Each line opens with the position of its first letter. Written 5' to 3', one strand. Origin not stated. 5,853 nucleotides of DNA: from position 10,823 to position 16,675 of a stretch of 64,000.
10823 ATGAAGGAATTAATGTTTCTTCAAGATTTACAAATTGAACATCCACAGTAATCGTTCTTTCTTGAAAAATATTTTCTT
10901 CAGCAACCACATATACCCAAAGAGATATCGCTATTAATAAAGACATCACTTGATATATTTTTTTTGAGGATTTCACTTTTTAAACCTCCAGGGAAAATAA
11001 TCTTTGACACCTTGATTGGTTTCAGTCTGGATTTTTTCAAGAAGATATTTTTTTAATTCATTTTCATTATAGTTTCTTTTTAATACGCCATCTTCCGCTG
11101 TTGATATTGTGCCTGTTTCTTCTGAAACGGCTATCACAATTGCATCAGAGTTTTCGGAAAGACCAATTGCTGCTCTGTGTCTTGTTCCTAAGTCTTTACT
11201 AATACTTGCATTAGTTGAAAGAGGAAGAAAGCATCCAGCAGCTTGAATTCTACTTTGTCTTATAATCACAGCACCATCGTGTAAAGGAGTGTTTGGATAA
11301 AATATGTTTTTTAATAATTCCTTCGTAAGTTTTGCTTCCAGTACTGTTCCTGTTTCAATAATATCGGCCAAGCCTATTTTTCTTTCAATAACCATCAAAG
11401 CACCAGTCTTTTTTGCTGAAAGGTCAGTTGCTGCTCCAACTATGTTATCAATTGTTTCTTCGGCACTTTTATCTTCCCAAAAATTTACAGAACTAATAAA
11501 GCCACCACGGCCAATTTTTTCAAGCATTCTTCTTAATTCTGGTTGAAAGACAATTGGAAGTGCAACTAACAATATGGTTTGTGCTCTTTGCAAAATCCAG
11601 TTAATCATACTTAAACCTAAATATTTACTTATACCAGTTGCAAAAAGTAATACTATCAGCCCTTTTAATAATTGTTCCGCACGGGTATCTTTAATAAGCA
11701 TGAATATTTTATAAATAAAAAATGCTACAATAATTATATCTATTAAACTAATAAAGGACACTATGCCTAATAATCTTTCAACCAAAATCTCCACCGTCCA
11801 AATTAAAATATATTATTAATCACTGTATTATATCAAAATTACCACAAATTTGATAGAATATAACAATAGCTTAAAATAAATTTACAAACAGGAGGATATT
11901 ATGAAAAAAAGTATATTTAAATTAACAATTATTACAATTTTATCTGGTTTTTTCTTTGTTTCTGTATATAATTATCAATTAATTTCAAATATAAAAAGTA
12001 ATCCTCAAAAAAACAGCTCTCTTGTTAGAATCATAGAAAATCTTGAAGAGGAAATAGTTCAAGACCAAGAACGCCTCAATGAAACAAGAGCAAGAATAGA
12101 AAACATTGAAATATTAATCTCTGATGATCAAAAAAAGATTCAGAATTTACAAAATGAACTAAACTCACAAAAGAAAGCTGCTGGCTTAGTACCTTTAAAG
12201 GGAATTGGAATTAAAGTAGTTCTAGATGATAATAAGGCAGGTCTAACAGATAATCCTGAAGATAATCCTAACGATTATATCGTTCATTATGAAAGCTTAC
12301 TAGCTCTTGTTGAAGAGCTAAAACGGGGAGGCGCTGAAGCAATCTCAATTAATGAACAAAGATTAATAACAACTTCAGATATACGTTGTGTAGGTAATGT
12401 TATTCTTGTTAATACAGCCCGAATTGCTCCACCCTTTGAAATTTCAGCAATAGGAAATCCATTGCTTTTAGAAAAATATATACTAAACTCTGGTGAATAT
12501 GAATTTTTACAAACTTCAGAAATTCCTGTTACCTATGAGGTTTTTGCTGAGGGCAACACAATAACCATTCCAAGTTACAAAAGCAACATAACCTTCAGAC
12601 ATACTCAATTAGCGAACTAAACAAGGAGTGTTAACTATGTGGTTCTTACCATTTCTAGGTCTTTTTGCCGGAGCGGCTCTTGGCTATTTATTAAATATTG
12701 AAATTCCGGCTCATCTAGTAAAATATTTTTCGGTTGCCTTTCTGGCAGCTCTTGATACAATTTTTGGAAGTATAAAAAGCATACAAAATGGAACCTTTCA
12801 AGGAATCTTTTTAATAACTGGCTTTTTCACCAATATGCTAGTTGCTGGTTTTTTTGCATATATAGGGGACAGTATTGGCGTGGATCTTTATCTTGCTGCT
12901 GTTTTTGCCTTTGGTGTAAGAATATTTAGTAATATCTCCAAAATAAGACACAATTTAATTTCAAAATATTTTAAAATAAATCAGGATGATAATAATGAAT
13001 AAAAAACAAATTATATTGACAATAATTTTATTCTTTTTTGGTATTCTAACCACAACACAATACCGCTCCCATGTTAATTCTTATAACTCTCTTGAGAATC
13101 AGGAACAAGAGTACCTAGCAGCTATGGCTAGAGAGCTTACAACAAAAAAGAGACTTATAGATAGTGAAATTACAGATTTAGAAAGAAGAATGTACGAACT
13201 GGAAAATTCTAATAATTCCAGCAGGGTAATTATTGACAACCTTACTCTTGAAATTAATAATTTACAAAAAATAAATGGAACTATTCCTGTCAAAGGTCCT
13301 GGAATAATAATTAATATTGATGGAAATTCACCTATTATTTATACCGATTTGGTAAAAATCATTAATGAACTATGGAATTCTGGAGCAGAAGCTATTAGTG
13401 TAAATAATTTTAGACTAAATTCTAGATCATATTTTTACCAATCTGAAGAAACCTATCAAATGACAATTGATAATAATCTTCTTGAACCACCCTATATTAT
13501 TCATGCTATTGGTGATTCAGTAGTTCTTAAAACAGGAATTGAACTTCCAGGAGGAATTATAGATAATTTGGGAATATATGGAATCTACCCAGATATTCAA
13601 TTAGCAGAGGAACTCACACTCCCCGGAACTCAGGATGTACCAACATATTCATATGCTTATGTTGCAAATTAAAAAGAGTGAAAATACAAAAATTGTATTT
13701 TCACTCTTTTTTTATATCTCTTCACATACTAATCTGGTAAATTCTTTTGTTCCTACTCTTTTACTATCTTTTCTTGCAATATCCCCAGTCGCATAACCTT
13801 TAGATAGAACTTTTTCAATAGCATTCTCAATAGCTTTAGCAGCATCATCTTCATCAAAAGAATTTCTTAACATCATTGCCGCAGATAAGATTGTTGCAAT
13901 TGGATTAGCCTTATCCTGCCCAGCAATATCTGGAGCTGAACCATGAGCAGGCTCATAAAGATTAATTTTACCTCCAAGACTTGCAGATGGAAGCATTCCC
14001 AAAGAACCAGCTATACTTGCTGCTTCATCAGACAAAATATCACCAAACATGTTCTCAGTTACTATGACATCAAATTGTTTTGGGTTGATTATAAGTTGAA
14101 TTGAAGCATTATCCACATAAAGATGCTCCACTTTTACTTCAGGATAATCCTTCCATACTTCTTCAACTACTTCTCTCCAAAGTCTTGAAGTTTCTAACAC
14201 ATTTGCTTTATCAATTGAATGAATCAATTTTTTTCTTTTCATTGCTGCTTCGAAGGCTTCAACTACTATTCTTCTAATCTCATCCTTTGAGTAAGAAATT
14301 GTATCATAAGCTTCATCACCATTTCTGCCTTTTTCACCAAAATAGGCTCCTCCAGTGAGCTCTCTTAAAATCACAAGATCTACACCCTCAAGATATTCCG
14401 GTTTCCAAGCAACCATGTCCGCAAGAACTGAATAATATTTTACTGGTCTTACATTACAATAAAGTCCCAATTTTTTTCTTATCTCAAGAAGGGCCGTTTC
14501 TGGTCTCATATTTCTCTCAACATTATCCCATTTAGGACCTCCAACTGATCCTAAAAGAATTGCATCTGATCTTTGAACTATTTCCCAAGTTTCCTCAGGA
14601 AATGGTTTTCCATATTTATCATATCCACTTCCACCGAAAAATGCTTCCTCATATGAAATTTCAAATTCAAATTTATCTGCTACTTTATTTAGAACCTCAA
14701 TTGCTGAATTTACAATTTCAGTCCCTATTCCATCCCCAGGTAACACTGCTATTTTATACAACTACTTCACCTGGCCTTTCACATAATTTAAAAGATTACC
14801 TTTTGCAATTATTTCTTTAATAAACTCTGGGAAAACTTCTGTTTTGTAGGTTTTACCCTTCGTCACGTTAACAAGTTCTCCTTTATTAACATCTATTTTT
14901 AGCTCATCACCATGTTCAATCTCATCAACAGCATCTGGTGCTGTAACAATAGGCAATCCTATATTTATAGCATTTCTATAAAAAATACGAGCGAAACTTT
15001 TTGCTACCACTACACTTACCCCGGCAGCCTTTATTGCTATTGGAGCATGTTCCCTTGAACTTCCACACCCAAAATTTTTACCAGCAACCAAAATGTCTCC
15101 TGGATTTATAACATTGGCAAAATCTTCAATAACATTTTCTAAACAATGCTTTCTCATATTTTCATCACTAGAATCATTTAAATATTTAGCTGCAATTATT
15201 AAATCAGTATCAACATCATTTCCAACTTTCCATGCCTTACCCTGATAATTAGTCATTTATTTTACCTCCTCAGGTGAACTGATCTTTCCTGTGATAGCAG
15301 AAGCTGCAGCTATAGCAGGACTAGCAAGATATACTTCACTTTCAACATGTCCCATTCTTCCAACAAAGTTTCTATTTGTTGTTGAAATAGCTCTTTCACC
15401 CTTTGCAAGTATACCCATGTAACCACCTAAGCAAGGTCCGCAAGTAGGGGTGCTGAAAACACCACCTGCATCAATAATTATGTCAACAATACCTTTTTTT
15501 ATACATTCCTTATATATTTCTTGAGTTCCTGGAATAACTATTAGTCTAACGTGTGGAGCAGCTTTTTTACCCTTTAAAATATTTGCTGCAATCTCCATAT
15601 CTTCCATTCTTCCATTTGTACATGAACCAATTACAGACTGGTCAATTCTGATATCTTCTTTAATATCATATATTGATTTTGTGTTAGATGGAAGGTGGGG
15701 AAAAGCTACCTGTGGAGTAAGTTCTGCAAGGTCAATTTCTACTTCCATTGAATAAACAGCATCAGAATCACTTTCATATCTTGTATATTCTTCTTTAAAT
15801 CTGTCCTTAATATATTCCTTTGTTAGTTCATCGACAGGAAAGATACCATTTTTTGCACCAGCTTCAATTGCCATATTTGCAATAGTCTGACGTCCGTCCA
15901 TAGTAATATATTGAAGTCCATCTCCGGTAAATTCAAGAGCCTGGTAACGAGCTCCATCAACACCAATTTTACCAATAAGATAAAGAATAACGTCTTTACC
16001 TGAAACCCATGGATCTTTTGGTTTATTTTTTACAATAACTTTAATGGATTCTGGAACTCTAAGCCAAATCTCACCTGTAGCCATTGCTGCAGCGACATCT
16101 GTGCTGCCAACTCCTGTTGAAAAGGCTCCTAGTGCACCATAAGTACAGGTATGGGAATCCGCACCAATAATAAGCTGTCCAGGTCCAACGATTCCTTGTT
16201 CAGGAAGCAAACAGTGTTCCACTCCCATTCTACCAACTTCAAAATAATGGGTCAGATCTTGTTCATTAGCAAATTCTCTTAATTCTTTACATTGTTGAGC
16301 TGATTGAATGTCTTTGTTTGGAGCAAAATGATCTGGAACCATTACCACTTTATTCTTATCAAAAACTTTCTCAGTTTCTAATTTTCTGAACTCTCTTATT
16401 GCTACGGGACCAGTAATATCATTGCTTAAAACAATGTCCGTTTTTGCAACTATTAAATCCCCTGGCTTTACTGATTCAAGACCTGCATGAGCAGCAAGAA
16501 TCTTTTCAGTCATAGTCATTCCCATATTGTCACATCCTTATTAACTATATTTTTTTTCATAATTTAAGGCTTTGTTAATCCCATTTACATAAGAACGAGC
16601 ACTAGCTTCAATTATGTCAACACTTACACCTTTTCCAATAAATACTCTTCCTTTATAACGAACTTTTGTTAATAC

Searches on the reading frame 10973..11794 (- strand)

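Call 60: search_protein_families(library=pfam, proteins=[window:10973-11794:-], max_evalue=0.00001)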
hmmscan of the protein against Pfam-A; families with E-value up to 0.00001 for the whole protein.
window:10973-11794:- (273 aa): 2 families
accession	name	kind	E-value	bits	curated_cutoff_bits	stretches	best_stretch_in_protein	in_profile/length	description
PF02457.21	DAC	-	9.5e-46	154.7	27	1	121-237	3-118/119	DisA bacterial checkpoint controller nucleotide-binding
PF19293.4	CdaA_N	-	2.4e-07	31.2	23.8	1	15-86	8-80/81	CdaA N-terminal transmembrane domain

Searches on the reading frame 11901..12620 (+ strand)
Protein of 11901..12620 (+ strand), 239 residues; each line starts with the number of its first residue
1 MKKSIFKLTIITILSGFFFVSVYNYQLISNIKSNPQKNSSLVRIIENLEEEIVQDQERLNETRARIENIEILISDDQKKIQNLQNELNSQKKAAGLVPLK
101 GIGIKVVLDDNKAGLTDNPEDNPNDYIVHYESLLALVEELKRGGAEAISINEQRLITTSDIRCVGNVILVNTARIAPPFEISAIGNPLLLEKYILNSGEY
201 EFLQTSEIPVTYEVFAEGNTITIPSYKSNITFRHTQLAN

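Call 68: search_protein_families(library=pfam, proteins=[window:11901-12620:+], max_evalue=0.000001)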
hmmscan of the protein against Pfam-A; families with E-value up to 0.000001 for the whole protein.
window:11901-12620:+ (239 aa): 1 family
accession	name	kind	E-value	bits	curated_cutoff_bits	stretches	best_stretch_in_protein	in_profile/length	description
PF05949.17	DUF881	-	6.5e-39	133.6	25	1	86-235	1-145/146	Bacterial protein of unknown function (DUF881)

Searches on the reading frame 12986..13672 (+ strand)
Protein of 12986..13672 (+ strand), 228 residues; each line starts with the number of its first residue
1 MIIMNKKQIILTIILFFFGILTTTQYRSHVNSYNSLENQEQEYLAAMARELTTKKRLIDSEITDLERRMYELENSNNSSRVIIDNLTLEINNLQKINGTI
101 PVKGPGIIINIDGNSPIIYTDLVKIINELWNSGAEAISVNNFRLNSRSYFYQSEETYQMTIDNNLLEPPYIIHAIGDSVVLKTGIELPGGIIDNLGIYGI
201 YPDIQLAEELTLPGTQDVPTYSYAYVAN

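Call 68: search_protein_families(library=pfam, proteins=[window:12986-13672:+], max_evalue=0.000001)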
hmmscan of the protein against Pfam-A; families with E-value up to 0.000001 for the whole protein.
window:12986-13672:+ (228 aa): 1 family
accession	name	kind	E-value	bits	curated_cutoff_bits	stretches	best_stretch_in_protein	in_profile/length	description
PF05949.17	DUF881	-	2.6e-28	99.1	25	1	89-224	1-145/146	Bacterial protein of unknown function (DUF881)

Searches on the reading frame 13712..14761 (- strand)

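Call 68: search_protein_families(library=pfam, proteins=[window:13712-14761:-], max_evalue=0.000001)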
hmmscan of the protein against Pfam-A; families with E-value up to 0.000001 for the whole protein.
window:13712-14761:- (349 aa): 1 family
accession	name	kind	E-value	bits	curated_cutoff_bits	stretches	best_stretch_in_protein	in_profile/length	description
PF00180.25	Iso_dh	-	2.6e-135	451.6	27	1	3-344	1-347/348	Isocitrate/isopropylmalate dehydrogenase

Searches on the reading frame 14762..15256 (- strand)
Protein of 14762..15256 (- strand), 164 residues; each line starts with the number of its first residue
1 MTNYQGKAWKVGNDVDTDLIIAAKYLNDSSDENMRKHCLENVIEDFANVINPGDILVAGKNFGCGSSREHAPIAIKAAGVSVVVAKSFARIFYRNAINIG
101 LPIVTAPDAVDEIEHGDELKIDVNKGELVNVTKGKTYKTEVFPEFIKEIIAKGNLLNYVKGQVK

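Call 68: search_protein_families(library=pfam, proteins=[window:14762-15256:-], max_evalue=0.000001)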
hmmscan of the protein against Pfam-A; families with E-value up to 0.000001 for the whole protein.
window:14762-15256:- (164 aa): 1 family
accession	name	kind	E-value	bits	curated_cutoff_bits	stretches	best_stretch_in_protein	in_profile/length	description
PF00694.25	Aconitase_C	-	3.1e-20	73.3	22.8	1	51-102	72-125/131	Aconitase C-terminal domain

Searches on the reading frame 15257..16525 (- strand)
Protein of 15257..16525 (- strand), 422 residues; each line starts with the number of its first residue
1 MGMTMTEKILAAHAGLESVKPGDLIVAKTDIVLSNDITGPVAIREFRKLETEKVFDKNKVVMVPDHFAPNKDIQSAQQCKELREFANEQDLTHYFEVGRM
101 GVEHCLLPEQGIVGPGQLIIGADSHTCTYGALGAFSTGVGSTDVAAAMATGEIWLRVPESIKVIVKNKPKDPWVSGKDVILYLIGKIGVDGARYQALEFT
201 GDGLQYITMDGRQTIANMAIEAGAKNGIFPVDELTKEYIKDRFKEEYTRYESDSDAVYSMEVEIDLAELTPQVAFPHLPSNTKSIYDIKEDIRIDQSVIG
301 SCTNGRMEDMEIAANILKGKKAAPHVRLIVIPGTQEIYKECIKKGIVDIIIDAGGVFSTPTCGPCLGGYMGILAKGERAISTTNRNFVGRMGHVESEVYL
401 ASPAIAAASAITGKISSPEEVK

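Call 68: search_protein_families(library=pfam, proteins=[window:15257-16525:-], max_evalue=0.000001)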
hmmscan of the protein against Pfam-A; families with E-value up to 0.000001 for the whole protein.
window:15257-16525:- (422 aa): 1 family
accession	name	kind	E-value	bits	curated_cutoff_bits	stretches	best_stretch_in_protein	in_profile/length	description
PF00330.25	Aconitase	-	4.6e-103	346.1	28.7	1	7-413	1-463/463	Aconitase family (aconitate hydratase)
